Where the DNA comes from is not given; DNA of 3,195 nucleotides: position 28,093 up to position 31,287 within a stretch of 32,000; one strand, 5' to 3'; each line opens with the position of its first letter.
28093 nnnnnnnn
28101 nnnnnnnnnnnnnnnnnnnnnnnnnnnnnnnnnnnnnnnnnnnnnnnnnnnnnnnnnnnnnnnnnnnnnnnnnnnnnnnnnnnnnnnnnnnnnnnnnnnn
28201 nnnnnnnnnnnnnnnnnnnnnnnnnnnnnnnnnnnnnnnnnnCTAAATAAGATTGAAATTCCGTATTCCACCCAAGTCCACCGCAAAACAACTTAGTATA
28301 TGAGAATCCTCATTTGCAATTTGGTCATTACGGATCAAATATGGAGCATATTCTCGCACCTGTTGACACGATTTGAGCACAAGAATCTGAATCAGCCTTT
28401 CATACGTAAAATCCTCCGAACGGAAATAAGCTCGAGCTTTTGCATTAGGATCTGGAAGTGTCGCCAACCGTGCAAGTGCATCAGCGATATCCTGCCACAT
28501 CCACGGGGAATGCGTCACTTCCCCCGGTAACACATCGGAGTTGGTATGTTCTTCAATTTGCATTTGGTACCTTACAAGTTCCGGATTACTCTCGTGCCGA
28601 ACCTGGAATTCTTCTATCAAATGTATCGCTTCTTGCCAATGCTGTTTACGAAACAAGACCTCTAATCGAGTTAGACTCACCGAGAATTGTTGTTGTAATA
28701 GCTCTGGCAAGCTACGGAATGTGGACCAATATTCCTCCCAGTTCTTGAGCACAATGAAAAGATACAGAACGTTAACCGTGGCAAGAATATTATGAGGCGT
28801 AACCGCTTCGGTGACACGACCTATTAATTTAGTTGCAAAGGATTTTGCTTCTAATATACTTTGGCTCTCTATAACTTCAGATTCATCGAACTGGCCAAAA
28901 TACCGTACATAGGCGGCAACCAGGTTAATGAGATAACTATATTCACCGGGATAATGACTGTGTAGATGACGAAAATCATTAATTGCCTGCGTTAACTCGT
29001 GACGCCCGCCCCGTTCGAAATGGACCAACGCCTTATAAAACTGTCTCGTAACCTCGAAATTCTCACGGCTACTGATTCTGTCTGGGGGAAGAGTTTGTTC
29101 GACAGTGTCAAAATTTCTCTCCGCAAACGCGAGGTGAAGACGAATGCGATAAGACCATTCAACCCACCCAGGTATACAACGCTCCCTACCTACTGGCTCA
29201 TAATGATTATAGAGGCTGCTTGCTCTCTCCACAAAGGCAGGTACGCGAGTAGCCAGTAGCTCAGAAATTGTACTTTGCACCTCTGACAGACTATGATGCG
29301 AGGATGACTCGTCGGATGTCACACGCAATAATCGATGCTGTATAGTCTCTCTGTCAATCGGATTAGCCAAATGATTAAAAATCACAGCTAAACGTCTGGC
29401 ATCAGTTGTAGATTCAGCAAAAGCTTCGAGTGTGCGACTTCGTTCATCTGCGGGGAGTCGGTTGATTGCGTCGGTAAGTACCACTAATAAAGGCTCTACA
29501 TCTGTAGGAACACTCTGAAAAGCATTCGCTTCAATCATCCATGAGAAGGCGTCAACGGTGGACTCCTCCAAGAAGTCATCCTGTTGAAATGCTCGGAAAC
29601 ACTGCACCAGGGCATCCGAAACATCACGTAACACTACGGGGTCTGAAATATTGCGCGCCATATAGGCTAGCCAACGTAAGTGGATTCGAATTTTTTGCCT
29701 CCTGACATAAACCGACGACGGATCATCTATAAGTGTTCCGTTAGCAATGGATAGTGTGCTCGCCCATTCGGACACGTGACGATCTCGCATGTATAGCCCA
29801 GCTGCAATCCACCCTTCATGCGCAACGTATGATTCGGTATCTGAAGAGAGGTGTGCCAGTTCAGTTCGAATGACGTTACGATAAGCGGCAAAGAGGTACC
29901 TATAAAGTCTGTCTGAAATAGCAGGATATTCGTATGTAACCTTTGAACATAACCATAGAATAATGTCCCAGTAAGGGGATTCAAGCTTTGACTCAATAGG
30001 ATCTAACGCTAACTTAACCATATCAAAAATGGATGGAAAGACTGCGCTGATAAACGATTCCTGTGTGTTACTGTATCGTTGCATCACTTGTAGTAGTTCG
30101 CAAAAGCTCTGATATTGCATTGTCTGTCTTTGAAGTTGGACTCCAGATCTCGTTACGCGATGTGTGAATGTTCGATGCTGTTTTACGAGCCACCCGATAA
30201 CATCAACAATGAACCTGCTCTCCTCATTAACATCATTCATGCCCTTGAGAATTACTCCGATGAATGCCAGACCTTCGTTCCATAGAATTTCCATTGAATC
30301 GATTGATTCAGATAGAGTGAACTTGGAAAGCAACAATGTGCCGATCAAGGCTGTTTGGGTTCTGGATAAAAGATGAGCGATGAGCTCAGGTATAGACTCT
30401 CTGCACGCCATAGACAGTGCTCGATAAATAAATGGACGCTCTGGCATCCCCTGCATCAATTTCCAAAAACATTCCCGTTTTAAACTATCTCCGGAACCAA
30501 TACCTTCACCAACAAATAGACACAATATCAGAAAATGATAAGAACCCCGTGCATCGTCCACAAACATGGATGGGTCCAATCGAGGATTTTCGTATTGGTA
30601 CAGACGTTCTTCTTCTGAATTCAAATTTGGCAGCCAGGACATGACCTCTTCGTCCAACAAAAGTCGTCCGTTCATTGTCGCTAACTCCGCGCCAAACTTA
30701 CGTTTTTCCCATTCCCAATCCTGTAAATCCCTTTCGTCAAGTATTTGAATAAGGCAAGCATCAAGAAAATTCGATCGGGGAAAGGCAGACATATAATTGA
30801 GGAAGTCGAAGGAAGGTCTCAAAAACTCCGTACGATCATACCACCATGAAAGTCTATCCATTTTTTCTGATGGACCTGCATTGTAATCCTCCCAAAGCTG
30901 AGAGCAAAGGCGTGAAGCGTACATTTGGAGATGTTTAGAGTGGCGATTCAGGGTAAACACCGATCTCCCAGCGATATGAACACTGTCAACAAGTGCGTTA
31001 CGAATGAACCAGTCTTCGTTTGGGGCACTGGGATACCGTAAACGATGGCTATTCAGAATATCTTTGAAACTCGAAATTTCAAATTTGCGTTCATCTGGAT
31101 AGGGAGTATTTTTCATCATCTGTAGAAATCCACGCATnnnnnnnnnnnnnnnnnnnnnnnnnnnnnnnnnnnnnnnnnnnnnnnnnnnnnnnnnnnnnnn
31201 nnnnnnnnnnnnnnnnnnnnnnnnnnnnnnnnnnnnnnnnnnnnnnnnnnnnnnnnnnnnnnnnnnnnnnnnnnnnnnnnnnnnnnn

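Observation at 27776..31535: Uncharacterised cluster upstream of BREX: a 964-aa helical/TPR-like protein whose PD-(D/E)xK nuclease module lies in the -1 frame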

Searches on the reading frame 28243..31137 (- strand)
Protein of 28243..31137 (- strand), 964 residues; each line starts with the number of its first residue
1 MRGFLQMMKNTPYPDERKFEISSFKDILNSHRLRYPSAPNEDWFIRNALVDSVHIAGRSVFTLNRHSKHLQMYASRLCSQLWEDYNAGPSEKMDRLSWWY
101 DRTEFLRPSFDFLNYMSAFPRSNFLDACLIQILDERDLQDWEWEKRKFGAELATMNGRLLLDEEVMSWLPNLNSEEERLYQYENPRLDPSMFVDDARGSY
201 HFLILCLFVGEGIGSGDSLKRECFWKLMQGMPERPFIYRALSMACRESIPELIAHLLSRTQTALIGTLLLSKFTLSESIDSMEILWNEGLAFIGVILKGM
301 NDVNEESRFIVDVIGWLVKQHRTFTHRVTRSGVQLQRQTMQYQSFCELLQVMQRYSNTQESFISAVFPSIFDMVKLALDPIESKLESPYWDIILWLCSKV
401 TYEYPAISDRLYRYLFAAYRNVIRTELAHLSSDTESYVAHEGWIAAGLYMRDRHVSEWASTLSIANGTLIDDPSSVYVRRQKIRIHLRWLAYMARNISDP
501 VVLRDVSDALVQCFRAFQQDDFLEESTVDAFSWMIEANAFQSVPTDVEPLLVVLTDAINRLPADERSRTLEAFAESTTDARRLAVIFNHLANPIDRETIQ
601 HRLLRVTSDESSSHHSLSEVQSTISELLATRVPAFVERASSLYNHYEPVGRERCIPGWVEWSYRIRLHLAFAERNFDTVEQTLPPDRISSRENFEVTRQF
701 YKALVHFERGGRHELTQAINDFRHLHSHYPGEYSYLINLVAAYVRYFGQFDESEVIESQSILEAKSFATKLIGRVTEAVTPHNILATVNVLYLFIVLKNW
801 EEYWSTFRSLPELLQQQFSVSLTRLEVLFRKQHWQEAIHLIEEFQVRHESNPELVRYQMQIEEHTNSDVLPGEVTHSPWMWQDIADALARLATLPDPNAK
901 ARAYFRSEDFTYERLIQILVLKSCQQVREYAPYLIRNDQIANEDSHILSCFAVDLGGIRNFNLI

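Call 4: search_protein_families(library=pfam, proteins=[window:28243-31137:-], max_evalue=1)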
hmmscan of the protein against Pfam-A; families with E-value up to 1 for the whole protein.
window:28243-31137:- (964 aa): 0 families

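Call 25: search_solved_structures(query=A2, max_evalue=10)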
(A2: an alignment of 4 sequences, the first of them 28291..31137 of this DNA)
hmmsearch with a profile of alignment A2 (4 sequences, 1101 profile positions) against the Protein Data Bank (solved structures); distinct sequences matched with E-value up to 10: 20.
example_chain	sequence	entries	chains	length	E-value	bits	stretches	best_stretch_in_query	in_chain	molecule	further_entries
5fdb_A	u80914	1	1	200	0.033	14.9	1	156-226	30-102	Cysteine dioxygenase type 1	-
6u1m_A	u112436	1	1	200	0.036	14.8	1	156-226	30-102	Cysteine dioxygenase type 1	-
2b5h_A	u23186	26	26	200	0.039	14.7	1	156-226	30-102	Cysteine dioxygenase type I | Cysteine dioxygenase type 1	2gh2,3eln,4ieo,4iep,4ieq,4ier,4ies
2atf_A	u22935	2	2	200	0.039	14.7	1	156-226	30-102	Cysteine dioxygenase type I | Cysteine dioxygenase type 1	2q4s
4xet_A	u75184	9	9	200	0.04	14.6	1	156-226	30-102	Cysteine dioxygenase type 1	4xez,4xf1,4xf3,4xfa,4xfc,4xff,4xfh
4yyo_A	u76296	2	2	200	0.04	14.6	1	156-226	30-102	Cysteine dioxygenase type 1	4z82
5efu_A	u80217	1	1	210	0.043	14.5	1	156-226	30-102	Cysteine dioxygenase type 1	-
4ysf_A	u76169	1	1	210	0.043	14.5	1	156-226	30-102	Cysteine dioxygenase type 1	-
4yni_A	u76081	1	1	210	0.044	14.5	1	156-226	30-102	Cysteine dioxygenase type 1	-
5ezw_A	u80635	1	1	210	0.044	14.5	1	156-226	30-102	Cysteine dioxygenase type 1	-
4ubh_A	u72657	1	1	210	0.044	14.5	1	156-226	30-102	Cysteine dioxygenase type 1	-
6u4s_A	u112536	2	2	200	0.071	13.8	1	157-226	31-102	Cysteine dioxygenase type 1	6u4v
8vl9_D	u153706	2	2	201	0.13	13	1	157-227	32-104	Cysteine dioxygenase type 1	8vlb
6bpr_A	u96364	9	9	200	0.13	13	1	157-227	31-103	Cysteine dioxygenase type 1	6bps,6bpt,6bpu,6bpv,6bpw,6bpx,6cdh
6bgf_A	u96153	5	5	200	0.13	12.9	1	157-227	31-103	Cysteine dioxygenase type 1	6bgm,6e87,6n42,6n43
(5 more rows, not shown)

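Call 36: search_protein_families(library=phrogs, proteins=[window:28291-31137:-], max_evalue=1)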
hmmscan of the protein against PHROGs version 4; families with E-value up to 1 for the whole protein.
window:28291-31137:- (949 aa): 1 family
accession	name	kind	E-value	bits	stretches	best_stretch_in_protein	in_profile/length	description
phrog_30338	-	unknown function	0.15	12.5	1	556-571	22-37/41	-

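Call 37: search_protein_representatives(alignment_id=A2)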
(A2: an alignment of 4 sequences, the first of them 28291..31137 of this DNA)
Query: 4 sequences, 1101 profile positions. Proteins with E-value up to 0.001 (for the whole library): 164; up to 1e-10: 57; up to 1e-30: 16. The best 150 are listed.
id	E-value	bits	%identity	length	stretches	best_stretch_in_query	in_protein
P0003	3.2e-98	346.2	-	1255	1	3-1095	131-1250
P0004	8.9e-94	331.4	-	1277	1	4-1093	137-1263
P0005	2.0e-91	323.6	-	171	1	942-1100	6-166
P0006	2.6e-79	283.5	-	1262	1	4-1093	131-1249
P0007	2.6e-72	260.3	-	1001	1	2-802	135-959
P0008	1.0e-70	255.0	-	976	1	218-1049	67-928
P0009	8.3e-66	238.8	-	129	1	1-122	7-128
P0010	3.4e-62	226.8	-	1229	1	2-1040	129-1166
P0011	4.8e-62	226.3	-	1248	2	553-1096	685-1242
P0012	2.5e-60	220.7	-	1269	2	543-1039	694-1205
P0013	1.2e-39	152.1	-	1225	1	13-1067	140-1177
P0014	2.0e-39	151.5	-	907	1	543-1091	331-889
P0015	5.9e-35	136.6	-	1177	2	478-1053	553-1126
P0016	5.0e-32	127.0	-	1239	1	5-1038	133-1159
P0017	1.4e-31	125.5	-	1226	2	602-1097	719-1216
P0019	1.6e-29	118.7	-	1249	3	535-809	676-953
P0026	7.8e-22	93.2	-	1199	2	477-1035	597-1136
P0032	1.2e-17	79.3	-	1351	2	522-1044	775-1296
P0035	2.8e-16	74.8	-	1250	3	536-803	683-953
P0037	1.8e-15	72.1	-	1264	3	475-747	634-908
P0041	3.4e-14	67.9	-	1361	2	540-1042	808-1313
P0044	9.0e-14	66.5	-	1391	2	474-804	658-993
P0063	1.5e-09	52.5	-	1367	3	963-1046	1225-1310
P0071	3.3e-09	51.4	-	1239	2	3-242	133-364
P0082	8.5e-08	46.7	-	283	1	871-1095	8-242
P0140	2.3e-04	35.3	-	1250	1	928-1039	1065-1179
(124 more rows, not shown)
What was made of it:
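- The best full-length ones (1225-1277 aa) match query positions 3-1095 at their positions ~131-1250 (call 37).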

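Call 41: find_encoding_contigs(protein=P0009, flank=10000)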
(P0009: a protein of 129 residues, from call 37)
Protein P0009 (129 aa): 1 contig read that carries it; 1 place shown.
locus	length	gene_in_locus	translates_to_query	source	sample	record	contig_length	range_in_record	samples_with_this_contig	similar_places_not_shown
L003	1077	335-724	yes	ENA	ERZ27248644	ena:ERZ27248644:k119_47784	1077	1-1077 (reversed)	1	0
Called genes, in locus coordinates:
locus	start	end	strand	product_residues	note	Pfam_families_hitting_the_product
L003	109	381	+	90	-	-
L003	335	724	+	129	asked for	-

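Call 42: find_encoding_contigs(protein=P0003, flank=10000)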
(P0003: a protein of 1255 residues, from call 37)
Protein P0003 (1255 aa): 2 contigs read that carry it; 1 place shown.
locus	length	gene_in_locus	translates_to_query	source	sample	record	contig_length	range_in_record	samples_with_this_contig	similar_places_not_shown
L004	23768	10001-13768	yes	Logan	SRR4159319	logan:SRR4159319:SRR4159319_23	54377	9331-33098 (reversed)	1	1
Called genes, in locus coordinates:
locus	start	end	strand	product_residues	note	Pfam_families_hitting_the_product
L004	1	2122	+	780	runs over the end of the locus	-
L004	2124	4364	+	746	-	PF00589:Phage_integrase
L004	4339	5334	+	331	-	PF01591:6PF2K (weak)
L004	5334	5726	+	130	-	PF28121:VPA1267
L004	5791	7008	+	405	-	PF02899:Phage_int_SAM_1 (weak), PF13495:Phage_int_SAM_4 (weak), PF00589:Phage_integrase (weak)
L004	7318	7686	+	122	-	-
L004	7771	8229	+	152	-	-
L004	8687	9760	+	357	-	PF16289:PIN_12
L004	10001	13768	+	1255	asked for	-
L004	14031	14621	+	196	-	-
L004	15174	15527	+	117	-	PF00903:Glyoxalase, PF12681:Glyoxalase_2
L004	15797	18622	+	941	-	PF02463:SMC_N (weak)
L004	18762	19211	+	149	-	PF12867:DinB_2 (weak), PF05163:DinB (weak)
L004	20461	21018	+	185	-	PF01351:RNase_HII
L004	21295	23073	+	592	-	-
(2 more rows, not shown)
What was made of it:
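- P0003 sits beside three tyrosine recombinases (call 42).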

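Call 46: search_protein_families(library=pfam, proteins=[P0003, P0004, P0006, P0010, P0013, P0032, P0041], max_evalue=0.1)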
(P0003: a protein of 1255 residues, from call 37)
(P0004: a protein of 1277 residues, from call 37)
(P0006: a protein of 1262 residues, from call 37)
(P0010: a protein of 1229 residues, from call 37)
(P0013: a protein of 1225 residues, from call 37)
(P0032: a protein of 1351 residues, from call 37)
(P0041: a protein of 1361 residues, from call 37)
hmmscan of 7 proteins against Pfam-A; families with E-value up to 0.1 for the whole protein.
P0003 (1255 aa): 0 families

P0004 (1277 aa): 0 families

P0006 (1262 aa): 0 families

P0010 (1229 aa): 1 family
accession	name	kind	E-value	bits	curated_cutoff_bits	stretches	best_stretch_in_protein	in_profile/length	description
PF02449.21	Glyco_hydro_42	-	2.8e-06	27.4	21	1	957-1038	151-226/376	Beta-galactosidase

P0013 (1225 aa): 6 families
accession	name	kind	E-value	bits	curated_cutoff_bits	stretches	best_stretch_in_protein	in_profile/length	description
PF13174.12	TPR_6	-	3.8e-06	27.6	26.3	1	789-817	4-32/33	Tetratricopeptide repeat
PF07719.23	TPR_2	-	0.00017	21.9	27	1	789-818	5-34/34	Tetratricopeptide repeat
PF14559.12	TPR_19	-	0.00023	21.9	25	1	796-830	2-36/68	Tetratricopeptide repeat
PF13181.12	TPR_8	-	0.00024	21.5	25.7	0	791-818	7-34/34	Tetratricopeptide repeat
PF00515.34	TPR_1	-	0.0066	16.7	27.8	1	790-818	6-34/34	Tetratricopeptide repeat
PF12895.13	ANAPC3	-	0.067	13.9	27.2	0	784-823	22-60/82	Anaphase-promoting complex, cyclosome, subunit 3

P0032 (1351 aa): 1 family
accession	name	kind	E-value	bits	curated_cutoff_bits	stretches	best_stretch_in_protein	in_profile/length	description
PF13233.12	Complex1_LYR_2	-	0.0046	18.1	22.3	1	947-1024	2-60/80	Complex1_LYR-like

P0041 (1361 aa): 0 families

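Call 47: search_protein_families(library=padloc, proteins=[P0003, P0004, P0006, P0010, P0013, P0032, P0041], max_evalue=1)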
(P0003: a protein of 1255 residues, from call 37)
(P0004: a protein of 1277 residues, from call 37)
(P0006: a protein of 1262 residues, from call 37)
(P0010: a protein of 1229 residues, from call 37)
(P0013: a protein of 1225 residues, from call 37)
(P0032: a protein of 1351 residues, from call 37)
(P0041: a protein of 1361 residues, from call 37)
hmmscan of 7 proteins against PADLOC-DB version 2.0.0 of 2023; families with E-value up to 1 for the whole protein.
P0003 (1255 aa): 0 families

P0004 (1277 aa): 0 families

P0006 (1262 aa): 0 families

P0010 (1229 aa): 0 families

P0013 (1225 aa): 0 families

P0032 (1351 aa): 0 families

P0041 (1361 aa): 0 families

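Call 48: search_protein_families(library=ncbifam, proteins=[P0003, P0004, P0006, P0010, P0013, P0032, P0041], max_evalue=1)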
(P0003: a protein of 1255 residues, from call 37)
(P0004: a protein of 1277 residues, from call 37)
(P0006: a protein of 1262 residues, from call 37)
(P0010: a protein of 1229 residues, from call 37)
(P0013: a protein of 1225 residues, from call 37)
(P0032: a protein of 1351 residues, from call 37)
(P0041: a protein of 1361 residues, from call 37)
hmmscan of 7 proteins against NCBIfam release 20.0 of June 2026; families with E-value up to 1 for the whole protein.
P0003 (1255 aa): 0 families

P0004 (1277 aa): 0 families

P0006 (1262 aa): 1 family
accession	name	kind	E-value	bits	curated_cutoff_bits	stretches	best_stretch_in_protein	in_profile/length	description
NF004870.0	PRK06225.1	equivalog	0.11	11.2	351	1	686-724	19-57/380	pyridoxal phosphate-dependent aminotransferase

P0010 (1229 aa): 0 families

P0013 (1225 aa): 3 families
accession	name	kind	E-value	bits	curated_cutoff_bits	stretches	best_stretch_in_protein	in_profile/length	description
NF052304.1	CdsG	equivalog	5.7e-05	23.3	170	1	792-863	49-125/133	CdsG family type III secretion system protein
TIGR02917.1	PEP_TPR_lipo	equivalog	0.0077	14.1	312.2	1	786-833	262-307/899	XrtA/PEP-CTERM system TPR-repeat protein PrsT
TIGR02795.1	tol_pal_ybgF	equivalog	0.13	12.9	90.1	0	761-819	15-73/119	tol-pal system protein YbgF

P0032 (1351 aa): 0 families

P0041 (1361 aa): 0 families

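Call 52: search_protein_families(library=pfam, proteins=[P0044, P0071, P0019, P0026, P0037], max_evalue=0.01)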
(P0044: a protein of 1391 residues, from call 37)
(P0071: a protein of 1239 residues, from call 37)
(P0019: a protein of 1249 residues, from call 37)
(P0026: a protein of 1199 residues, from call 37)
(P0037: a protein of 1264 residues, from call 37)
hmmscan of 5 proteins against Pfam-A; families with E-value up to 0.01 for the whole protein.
P0044 (1391 aa): 1 family
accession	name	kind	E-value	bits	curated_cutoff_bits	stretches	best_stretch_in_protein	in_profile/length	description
PF13289.12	SIR2_2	-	3.5e-23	82.7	24.5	1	1219-1359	2-132/141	SIR2-like domain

P0071 (1239 aa): 0 families

P0019 (1249 aa): 0 families

P0026 (1199 aa): 0 families

P0037 (1264 aa): 0 families
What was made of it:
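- On STAND/Avs NLR-like defence: No NTPase Pfam hit in 12 full-length members (calls 46, 52).
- On DSR2-like sirtuin defence: SIR2 is present in only one member, and there it is C-terminal (call 52).
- Closest known: DSR2. Same: One family member (P0044) carries a SIR2 domain (call 52).
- Effector swap: P0044 has SIR2_2 at E 3.5e-23 (call 52). Replacement of the nuclease-like domain by SIR2 on the same scaffold (call 52) is typical of immune effectors, not of housekeeping.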

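Call 57: find_encoding_contigs(protein=P0004, flank=10000, max_places=3)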
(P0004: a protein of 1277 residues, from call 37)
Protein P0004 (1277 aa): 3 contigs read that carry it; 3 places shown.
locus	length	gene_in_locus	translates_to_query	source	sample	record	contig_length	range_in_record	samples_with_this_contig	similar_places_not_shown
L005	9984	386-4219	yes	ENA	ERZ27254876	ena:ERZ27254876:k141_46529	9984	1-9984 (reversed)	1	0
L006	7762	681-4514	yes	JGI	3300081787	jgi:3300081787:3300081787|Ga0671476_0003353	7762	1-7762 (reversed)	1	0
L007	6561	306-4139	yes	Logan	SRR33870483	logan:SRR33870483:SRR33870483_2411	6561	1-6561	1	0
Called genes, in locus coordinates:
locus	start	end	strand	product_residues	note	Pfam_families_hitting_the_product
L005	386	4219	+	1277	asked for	-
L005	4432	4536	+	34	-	-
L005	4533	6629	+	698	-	PF14280:DUF4365, PF00515:TPR_1 (weak), PF12895:ANAPC3 (weak), PF13414:TPR_11, PF13432:TPR_16 (weak), PF14559:TPR_19 (weak), PF25063:ARM_TT21_C (weak), PF00515:TPR_1, +23 more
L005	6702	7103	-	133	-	PF22399:DUF6979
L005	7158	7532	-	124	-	PF01381:HTH_3, PF12844:HTH_19, PF13443:HTH_26, PF13560:HTH_31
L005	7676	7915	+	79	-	PF12844:HTH_19 (weak), PF01381:HTH_3, PF13560:HTH_31 (faint)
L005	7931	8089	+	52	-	-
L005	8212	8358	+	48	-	-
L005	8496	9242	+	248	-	-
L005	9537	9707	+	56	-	-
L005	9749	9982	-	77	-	?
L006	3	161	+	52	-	?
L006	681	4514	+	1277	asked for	-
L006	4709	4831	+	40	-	-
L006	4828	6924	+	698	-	PF14280:DUF4365, PF00515:TPR_1 (weak), PF12895:ANAPC3 (weak), PF13414:TPR_11, PF13432:TPR_16 (weak), PF14559:TPR_19 (weak), PF25063:ARM_TT21_C (weak), PF00515:TPR_1, +23 more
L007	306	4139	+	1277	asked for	-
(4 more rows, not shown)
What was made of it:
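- P0004 is next to a DUF4365-TPR protein (call 57).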

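Call 58: find_encoding_contigs(protein=P0006, flank=10000, max_places=3)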
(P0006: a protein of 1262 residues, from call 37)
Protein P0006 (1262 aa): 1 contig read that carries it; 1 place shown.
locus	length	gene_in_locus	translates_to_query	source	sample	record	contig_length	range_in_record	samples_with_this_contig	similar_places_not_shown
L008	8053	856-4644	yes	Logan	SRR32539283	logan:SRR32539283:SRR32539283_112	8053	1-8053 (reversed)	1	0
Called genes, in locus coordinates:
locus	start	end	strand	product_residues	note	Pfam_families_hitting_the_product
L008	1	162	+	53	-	?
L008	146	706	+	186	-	PF04542:Sigma70_r2, PF08281:Sigma70_r4_2 (weak), PF04545:Sigma70_r4 (weak)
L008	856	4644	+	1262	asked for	-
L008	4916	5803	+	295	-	-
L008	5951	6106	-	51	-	PF00291:PALP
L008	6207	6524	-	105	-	PF12844:HTH_19, PF13560:HTH_31, PF01381:HTH_3, PF13443:HTH_26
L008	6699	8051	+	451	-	?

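Call 61: find_encoding_contigs(protein=P0044, flank=10000, max_places=3)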
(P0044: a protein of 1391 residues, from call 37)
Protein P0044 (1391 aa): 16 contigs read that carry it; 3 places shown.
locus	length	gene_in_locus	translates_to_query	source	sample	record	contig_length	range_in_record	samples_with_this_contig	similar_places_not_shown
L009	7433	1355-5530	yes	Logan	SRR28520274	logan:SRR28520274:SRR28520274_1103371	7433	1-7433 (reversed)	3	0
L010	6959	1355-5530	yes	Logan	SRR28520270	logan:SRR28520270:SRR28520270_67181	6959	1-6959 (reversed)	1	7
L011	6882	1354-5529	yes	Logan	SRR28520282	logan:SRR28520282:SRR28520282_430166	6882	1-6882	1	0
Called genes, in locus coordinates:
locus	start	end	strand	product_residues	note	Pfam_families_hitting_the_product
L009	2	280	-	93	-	?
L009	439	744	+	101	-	-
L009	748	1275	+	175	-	-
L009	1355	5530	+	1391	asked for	PF13289:SIR2_2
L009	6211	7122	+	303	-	-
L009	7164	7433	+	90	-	?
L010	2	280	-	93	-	?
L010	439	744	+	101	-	-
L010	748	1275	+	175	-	-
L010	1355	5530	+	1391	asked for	PF13289:SIR2_2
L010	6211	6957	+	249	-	?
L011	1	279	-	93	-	?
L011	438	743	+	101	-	-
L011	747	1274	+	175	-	-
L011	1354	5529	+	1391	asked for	PF13289:SIR2_2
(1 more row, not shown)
